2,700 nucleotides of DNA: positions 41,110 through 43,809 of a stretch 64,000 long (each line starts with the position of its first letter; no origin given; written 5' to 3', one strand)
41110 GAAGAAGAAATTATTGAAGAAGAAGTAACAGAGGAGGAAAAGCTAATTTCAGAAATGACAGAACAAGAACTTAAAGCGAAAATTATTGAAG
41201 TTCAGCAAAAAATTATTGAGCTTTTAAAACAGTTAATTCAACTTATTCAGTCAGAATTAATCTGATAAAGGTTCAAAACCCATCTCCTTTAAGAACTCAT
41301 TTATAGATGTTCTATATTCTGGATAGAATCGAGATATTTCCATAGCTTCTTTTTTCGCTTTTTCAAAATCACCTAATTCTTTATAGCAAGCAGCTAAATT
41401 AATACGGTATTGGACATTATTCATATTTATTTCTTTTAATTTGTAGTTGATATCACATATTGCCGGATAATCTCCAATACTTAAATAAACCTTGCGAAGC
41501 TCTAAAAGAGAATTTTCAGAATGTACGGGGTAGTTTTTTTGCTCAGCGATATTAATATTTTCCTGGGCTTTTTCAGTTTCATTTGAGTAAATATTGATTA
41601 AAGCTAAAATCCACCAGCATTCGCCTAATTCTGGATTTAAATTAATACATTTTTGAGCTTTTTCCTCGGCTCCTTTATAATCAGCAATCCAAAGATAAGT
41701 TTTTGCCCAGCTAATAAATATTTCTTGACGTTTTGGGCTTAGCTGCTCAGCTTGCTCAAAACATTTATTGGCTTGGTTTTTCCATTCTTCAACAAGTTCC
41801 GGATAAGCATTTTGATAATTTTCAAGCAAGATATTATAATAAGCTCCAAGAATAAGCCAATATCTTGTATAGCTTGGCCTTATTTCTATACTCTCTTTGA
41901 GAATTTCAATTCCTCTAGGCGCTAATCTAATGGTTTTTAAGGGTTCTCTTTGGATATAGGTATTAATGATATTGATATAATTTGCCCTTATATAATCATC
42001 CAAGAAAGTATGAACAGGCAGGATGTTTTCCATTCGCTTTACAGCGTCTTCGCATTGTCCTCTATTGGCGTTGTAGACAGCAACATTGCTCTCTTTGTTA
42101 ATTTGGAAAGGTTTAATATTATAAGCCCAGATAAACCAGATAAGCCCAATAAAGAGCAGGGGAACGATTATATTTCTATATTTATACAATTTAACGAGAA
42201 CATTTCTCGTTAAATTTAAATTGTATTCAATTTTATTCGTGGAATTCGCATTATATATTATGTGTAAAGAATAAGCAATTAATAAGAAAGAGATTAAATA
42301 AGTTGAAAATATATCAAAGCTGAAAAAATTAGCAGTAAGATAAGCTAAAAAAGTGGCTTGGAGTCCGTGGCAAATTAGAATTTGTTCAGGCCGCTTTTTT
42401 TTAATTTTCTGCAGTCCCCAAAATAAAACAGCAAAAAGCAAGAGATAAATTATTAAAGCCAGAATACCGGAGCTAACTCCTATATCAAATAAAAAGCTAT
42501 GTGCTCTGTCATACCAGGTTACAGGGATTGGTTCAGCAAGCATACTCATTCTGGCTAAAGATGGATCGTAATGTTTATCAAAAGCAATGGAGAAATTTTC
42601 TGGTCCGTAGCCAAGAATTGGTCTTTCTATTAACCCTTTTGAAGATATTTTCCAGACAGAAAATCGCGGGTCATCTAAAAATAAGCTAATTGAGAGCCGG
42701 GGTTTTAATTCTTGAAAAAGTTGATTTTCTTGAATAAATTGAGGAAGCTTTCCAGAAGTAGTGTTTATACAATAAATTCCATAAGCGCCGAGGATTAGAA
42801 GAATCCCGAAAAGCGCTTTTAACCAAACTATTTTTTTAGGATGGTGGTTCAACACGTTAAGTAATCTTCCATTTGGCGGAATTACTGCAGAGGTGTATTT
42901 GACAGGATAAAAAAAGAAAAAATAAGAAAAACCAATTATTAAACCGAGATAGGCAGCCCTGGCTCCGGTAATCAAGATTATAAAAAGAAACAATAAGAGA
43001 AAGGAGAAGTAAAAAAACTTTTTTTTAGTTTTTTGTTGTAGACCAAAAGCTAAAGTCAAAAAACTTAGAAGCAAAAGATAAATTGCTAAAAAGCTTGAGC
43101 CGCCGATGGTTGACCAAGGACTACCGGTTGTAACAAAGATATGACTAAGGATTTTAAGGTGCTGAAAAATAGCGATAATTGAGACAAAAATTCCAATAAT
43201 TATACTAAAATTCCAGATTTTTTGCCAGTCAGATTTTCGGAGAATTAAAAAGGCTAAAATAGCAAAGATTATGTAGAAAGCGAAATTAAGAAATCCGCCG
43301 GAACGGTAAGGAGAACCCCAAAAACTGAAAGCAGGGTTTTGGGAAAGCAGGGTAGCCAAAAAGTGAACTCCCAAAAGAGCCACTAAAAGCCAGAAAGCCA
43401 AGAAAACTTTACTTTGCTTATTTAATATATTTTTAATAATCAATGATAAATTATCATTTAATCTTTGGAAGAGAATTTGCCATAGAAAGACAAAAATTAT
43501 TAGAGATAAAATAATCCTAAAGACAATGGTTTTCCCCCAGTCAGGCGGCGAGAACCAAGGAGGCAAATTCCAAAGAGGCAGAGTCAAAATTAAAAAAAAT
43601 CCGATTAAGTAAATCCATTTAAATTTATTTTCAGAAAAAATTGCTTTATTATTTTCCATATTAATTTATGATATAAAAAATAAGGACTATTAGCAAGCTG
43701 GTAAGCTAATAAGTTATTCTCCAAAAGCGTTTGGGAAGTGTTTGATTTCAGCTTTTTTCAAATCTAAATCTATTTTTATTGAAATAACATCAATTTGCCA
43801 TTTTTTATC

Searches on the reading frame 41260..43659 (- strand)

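Call 45: search_protein_families(library=pfam, proteins=[window:41260-43659:-], max_evalue=0.00001)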
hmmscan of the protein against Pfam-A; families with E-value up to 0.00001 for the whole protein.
window:41260-43659:- (800 aa): 2 families
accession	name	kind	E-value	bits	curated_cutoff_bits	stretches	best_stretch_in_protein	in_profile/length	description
PF04932.20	Wzy_C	-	2.8e-14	53.6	31.7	1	220-406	2-149/149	O-Antigen ligase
PF07719.23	TPR_2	-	8e-06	26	27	0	753-774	5-26/34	Tetratricopeptide repeat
